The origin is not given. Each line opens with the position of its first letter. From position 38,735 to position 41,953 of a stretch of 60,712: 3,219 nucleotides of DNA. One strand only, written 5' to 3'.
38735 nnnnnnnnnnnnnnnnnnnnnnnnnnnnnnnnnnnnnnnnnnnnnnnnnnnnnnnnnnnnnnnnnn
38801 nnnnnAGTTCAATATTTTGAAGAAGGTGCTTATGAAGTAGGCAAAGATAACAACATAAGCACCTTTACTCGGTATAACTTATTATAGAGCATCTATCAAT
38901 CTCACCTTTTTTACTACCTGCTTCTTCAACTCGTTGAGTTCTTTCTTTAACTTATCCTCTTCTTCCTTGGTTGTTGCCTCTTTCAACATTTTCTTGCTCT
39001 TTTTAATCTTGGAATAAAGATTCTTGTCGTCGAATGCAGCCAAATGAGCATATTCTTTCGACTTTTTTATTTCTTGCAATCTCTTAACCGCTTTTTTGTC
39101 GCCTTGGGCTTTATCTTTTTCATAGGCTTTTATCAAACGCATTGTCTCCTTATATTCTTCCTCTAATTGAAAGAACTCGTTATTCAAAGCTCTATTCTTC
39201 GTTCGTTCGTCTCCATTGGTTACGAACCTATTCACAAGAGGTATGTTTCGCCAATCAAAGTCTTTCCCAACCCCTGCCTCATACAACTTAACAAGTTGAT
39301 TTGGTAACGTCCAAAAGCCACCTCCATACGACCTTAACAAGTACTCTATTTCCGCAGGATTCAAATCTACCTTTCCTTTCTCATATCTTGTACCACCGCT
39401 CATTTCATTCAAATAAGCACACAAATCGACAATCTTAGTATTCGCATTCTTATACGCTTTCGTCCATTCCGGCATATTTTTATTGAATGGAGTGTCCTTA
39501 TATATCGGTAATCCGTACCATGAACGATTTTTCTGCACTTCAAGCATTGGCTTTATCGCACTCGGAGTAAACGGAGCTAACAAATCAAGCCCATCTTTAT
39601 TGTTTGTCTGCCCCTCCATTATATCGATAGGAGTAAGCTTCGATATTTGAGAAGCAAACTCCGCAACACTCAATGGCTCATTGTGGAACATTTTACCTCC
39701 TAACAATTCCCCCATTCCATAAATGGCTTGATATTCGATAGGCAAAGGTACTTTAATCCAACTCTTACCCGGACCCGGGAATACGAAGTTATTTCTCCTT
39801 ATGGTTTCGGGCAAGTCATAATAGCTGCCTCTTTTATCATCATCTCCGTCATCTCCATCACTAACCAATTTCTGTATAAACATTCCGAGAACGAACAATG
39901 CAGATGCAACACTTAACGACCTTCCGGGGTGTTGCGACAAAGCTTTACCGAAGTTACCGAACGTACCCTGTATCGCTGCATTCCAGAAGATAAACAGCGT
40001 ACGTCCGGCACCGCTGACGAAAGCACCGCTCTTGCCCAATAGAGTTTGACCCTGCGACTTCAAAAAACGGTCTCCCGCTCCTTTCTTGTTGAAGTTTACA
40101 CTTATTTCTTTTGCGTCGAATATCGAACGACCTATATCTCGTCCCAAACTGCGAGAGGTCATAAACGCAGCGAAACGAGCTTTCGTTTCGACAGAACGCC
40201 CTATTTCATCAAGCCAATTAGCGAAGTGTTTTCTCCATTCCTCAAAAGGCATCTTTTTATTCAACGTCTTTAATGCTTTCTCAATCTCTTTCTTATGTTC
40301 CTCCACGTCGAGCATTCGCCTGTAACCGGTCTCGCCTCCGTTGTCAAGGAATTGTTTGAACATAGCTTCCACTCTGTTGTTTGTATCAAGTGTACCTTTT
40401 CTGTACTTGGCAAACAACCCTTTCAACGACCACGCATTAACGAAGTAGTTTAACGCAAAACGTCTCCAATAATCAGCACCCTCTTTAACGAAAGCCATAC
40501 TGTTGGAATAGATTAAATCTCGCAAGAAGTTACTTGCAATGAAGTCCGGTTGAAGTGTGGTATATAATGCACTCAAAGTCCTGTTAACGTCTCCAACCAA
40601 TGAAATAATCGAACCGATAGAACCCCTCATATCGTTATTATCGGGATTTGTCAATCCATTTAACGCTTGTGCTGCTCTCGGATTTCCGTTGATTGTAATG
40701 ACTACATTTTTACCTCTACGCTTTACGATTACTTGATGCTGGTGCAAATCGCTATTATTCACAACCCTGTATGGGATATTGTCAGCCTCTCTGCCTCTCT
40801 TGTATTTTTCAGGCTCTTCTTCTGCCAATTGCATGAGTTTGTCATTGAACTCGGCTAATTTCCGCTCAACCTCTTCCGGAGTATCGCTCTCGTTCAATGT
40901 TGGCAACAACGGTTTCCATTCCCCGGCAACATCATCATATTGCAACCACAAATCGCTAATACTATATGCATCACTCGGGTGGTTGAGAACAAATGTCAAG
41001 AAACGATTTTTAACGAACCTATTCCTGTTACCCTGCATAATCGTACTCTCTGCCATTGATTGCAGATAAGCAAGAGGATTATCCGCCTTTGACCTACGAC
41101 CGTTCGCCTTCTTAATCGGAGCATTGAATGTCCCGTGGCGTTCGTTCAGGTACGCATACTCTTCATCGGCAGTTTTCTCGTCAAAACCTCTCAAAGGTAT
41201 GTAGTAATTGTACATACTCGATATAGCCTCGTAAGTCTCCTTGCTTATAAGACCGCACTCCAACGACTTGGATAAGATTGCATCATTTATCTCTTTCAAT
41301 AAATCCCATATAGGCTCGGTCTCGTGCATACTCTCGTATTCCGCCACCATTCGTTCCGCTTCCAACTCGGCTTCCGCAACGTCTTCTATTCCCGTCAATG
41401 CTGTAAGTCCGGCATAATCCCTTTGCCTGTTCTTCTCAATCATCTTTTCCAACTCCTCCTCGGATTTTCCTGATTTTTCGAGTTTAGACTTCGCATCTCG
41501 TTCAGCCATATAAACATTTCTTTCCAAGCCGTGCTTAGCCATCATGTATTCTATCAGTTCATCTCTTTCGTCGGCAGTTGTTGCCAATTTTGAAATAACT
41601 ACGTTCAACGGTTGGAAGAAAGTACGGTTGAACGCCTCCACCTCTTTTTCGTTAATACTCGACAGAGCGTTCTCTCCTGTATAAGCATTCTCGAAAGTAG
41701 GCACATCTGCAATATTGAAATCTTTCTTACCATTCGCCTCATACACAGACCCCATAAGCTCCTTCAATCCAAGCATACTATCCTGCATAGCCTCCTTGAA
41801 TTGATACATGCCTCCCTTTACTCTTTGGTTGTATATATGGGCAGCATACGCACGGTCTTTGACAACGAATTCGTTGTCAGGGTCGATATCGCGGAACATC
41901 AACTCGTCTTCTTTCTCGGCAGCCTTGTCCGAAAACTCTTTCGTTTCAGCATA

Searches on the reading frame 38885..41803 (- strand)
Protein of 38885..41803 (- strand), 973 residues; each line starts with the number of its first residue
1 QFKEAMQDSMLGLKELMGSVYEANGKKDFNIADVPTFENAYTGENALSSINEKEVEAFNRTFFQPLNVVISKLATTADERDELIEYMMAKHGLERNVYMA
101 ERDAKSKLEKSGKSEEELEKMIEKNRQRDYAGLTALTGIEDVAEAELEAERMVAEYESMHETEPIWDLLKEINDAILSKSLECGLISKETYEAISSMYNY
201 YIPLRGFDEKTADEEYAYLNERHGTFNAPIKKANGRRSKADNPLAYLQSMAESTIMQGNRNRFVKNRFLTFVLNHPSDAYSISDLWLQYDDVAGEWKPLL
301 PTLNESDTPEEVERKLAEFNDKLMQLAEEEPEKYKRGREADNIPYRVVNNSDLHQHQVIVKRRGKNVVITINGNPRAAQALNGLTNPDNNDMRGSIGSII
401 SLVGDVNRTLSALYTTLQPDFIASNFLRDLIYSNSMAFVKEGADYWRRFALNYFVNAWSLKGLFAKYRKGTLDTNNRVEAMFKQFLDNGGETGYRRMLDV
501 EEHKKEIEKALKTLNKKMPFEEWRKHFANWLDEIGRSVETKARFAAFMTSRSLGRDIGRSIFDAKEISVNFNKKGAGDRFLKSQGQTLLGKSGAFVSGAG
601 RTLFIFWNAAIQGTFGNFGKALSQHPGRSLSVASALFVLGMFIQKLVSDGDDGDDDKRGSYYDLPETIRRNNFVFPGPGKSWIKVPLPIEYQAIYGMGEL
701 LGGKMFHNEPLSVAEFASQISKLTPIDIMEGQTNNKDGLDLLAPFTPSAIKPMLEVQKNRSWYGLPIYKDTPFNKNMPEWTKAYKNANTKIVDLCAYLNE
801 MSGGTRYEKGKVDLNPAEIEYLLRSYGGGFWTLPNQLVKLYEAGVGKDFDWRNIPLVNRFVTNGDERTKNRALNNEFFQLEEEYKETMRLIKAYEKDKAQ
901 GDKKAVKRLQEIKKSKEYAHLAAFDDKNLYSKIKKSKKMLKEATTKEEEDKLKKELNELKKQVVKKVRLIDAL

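Call 44: find_homologous_proteins(query=window:38885-41803:-, max_evalue=0.00001)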
Query window:38885-41803:- (973 aa): 290 proteins with E <= 0.00001 among 8000 candidates; the best 120 are listed.
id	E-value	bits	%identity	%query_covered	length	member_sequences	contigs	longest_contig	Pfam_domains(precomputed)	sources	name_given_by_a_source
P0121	0.0e+0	1152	55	99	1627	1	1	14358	PF18857.7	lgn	-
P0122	0.0e+0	1152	54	99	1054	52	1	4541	PF18857.7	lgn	-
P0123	0.0e+0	1152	55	99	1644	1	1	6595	PF00271.38,PF18857.7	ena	-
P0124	0.0e+0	1146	54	99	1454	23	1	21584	PF18857.7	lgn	-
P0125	0.0e+0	1146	54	99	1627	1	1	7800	PF18857.7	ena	-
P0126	0.0e+0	1146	54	99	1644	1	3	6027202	PF00271.38,PF18857.7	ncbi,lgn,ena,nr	ncbi:helicase-related protein [Bacteroides ovatus]|nr:helicase-related protein [Bacteroides ovatus]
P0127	0.0e+0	1144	55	99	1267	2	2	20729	PF18857.7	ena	-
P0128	0.0e+0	1143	54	99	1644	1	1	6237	PF00271.38,PF18857.7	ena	-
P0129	0.0e+0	1136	54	99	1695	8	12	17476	PF18819.7,PF18857.7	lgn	-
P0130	0.0e+0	1079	54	94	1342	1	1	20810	PF17757.7,PF18857.7,PF27431.1,PF04851.22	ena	-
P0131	0.0e+0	1068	52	99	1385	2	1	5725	PF18857.7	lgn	-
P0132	0.0e+0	1065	52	99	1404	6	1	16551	PF18857.7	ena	-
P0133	0.0e+0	1058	52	99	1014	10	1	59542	PF18857.7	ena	-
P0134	0.0e+0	1053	51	99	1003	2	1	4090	PF18857.7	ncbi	-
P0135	0.0e+0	1053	52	99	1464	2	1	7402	PF18857.7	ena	-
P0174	1.1e-262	893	43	100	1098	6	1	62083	PF18857.7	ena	-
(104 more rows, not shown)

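Call 45: find_encoding_contigs(protein=P0133, flank=10000, max_places=2)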
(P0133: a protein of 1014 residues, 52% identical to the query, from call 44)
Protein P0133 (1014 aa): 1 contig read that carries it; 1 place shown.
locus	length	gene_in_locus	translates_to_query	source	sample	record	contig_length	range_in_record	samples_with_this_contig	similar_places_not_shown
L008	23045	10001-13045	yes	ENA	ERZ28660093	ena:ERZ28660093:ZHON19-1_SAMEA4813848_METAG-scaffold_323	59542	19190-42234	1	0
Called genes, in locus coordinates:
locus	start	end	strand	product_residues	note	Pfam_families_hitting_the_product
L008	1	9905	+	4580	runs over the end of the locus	PF18763:ddrB-ParB, PF18823:InPase, PF28553:WH_1 (weak), PF28554:DUF8437, PF00176:SNF2-rel_dom (faint), PF28555:Helicase_dom, PF00271:Helicase_C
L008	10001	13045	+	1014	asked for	PF18857:LPD38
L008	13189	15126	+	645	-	PF16510:P22_portal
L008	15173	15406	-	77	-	-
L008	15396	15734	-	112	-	-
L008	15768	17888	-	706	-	-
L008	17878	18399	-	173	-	PF01694:Rhomboid (weak)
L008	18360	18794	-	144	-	-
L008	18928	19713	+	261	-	-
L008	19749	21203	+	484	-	PF17236:SU10_MCP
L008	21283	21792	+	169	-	-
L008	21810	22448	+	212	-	-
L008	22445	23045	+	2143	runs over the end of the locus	-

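Call 46: find_encoding_contigs(protein=P0174, flank=10000, max_places=2)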
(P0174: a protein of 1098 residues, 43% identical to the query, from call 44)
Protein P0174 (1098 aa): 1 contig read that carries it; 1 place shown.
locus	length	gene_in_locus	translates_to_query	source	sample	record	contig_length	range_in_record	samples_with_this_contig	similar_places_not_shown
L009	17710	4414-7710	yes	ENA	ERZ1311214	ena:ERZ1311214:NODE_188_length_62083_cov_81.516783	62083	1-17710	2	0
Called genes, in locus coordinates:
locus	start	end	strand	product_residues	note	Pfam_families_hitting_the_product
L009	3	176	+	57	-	?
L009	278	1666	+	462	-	-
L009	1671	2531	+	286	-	PF02086:MethyltransfD12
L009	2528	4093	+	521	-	PF02463:SMC_N (faint), PF13175:AAA_15 (weak), PF13476:AAA_23 (weak), PF13304:AAA_21, PF13175:AAA_15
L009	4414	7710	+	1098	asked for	PF18857:LPD38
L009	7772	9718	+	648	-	PF16510:P22_portal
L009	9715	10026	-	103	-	-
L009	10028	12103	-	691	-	-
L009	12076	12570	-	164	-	-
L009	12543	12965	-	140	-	-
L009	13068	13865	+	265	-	-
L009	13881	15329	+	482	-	PF17236:SU10_MCP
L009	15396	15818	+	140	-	-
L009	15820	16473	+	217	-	-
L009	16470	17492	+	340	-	-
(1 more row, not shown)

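Call 53: search_protein_families(library=ncbifam, proteins=[window:38885-41803:-], max_evalue=0.01)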
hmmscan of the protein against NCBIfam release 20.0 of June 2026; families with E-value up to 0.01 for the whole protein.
window:38885-41803:- (973 aa): 0 families

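Call 65: predict_structure(alignment_id=A2)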
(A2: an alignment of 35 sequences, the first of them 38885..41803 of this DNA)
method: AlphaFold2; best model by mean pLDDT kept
length: 973 residues; sequences in the alignment: 35
mean_pLDDT: 73.9   pTM: 0.67
mean pLDDT of the five models: 73.9, 72.2, 67.4, 65.2, 64.8
residues with pLDDT >= 90: 64; 70-90: 615; 50-70: 220; < 50: 74
segments of 3 or more residues with pLDDT < 50: 205-237, 307-309, 342-345, 389-395, 494-497, 650-658, 731-739
pLDDT, mean of each block of 10 residues (from residue 1): 74 87 80 86 84 85 89 86 89 85 82 78 81 81 90 93 91 87 76 75 46 27 30 48 78 83 88 77 69 64 55 69 83 71 51 71 73 78 63 51 68 66 77 87 91 79 85 90 88 56 77 64 63 75 90 89 78 54 62 73 69 73 86 87 71 43 72 76 80 86 73 70 62 42 66 79 69 70 76 85 75 86 76 73 63 70 59 67 76 78 76 81 79 81 73 81 80 67
secondary structure, 60 per line:
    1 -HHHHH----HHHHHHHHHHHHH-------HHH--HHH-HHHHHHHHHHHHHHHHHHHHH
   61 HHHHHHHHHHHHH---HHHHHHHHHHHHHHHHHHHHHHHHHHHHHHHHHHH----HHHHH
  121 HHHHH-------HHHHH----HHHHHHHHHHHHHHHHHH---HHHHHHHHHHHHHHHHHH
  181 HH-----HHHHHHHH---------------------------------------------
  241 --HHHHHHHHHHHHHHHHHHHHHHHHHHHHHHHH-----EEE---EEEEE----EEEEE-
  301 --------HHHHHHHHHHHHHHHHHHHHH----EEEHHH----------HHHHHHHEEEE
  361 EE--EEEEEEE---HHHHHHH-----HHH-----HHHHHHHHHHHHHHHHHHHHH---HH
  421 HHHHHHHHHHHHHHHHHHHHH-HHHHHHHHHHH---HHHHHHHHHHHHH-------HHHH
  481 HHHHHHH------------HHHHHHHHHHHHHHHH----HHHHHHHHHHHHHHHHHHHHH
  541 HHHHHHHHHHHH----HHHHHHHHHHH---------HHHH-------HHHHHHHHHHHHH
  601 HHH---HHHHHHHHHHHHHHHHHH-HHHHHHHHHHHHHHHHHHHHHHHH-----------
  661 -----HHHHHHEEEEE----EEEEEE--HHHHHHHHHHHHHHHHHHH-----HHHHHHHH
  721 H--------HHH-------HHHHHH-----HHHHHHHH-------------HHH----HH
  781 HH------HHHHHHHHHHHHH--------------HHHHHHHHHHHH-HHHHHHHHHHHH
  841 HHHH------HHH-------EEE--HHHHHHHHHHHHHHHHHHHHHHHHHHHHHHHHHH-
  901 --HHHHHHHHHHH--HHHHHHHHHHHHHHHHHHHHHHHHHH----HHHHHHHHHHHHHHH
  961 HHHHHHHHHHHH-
elements in order (helices of 4 or more, strands of 3 or more residues): H2-6 H11-23 H40-73 H77-111 H116-125 H133-137 H142-159 H163-182 H188-195 H243-274 E280-282 E286-290 E295-299 H309-329 E334-336 H350-356 E357-362 E365-371 H375-381 H395-415 H419-441 H443-453 H457-469 H477-487 H500-515 H520-552 H557-567 H577-580 H588-603 H607-624 H626-649 H666-671 E672-676 E681-686 H689-707 H713-721 H740-745 H751-758 H779-782 H789-801 H816-827 H829-844 E861-863 H866-899 H903-913 H916-941 H946-972

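Call 67: fold_search(model_id=the predicted structure, library=pdb)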
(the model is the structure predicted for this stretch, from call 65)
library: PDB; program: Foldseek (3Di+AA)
matches with E <= 10: 73; with E <= 0.001: 0
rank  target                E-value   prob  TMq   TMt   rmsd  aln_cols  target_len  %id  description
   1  9qvm_H                3.1e-01  0.08  0.07  0.08  35.4       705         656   11  Cryo-EM reconstruction of the NEDD1 anchor protein and CDK5RAP2 bound to the gamma-tubulin ring complex (released 2025-05-21)
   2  6xr1                  4.0e-01  0.13  0.10  0.14  28.9       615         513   12  Computationally designed right-handed alpha/alpha single-chain toroid with 9 repeats (released 2021-07-14)
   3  9bm0                  1.2e+00  0.02  0.07  0.04  28.3       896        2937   11  State-2 of motor domain from full-length human dynein-1 in 5mM ATP (released 2025-04-23)
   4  9bm1                  1.5e+00  0.02  0.08  0.04  27.9       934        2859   11  State-3 of motor domain from full-length human dynein-1 in 5mM ATP (released 2025-04-23)
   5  6x01_A                1.8e+00  0.03  0.06  0.12  26.4       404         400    9  Crystal structure of the GltPh V216C-A391C mutant cross-linked in outward-facing state (released 2021-02-17)
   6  9ync_B                1.9e+00  0.02  0.08  0.04  29.4       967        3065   10  Motor domains of phi-like human dynein-1 bound to dynactin-p150glued and LIS1 (released 2026-01-28)
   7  9dh7                  2.3e+00  0.02  0.08  0.04  27.8       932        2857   11  State-4 of the motor domain from full-length human dynein-1 in 5mM AMPPNP with 5mM Mg2+ (released 2025-04-23)
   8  7lvv_A                2.6e+00  0.04  0.06  0.06  22.7       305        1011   14  cryoEM structure DrdV-DNA complex (released 2021-03-17)
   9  5nv9                  2.6e+00  0.03  0.07  0.11  22.4       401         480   12  Substrate-bound outward-open state of a Na+-coupled sialic acid symporter reveals a novel Na+-site (released 2018-04-04)
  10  6zbl_A                2.6e+00  0.02  0.05  0.07  32.0       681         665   10  Plasmodium falciparum merozoite surface protein 1 dimer, conformation 2 (released 2021-05-19)
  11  5oob_F                2.9e+00  0.03  0.09  0.11  28.1       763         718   10  COMPLEX OF HUMAN NUCLEAR CAP-BINDING COMPLEX WITH M7GTP AND NELF-E C-TERMINAL PEPTIDE (released 2017-11-15)
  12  8pg0_A                2.9e+00  0.02  0.07  0.10  25.4       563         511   13  Human OATP1B3 (released 2023-09-27)
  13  9jxr_A                3.1e+00  0.04  0.09  0.16  24.9       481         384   11  Cryo-EM structure of Drosophila melanogaster PXo-G604A (released 2025-08-27)
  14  8goe                  3.1e+00  0.02  0.07  0.13  23.1       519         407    9  Structure of hSLC19A1+5-MTHF (released 2022-10-05)
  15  6yvv_B                3.3e+00  0.03  0.04  0.07  35.5       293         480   13  Condensin complex from S.cerevisiae ATP-free apo bridged state (released 2020-07-15)
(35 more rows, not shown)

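Call 69: fold_search(model_id=the predicted structure, library=viral)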
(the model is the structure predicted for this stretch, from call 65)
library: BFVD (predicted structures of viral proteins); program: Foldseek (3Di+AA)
matches with E <= 10: 233; with E <= 0.001: 73
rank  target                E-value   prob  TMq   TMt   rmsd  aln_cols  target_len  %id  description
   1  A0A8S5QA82            1.6e-52  1.00  0.77  0.79   6.0      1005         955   30  Large polyvalent protein associated domain 38 [Podoviridae sp. ctsfx1]
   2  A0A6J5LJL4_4          2.2e-35  1.00  0.66  0.51  11.1      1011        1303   21  LT_GEWL domain containing protein [uncultured Caudovirales phage]
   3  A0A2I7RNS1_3          2.3e-35  1.00  0.73  0.68   7.5      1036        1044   20  (no name in the UniProt tables at hand)
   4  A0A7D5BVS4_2          9.5e-35  1.00  0.70  0.68  10.5      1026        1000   20  (no name in the UniProt tables at hand)
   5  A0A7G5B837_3          2.3e-33  1.00  0.70  0.65  10.5      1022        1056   20  Uncharacterized protein [Ralstonia phage Alix]
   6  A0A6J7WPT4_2          1.5e-32  1.00  0.65  0.53   8.4      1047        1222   19  Large polyvalent protein associated domain-containing protein [uncultured Caudovirales phage]
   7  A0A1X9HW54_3          2.9e-32  1.00  0.68  0.52   8.8       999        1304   17  (no name in the UniProt tables at hand)
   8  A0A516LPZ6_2          1.2e-31  1.00  0.64  0.48   8.1      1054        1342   18  (no name in the UniProt tables at hand)
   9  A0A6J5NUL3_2          1.9e-31  1.00  0.68  0.71   7.3      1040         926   19  Uncharacterized protein [uncultured Caudovirales phage]
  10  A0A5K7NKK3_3          2.2e-30  1.00  0.66  0.64   9.4      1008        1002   18  (no name in the UniProt tables at hand)
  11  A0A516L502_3          4.2e-30  1.00  0.67  0.63   7.8      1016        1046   17  (no name in the UniProt tables at hand)
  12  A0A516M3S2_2          5.2e-30  1.00  0.62  0.53  10.2       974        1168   20  (no name in the UniProt tables at hand)
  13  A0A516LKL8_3          6.7e-29  1.00  0.60  0.53  13.9      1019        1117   19  (no name in the UniProt tables at hand)
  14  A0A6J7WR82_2          1.0e-28  1.00  0.63  0.43   9.9      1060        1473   17  Large polyvalent protein associated domain-containing protein [uncultured Caudovirales phage]
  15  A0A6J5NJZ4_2          2.6e-27  1.00  0.61  0.73   8.3       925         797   18  Large polyvalent protein associated domain-containing protein [uncultured Caudovirales phage]
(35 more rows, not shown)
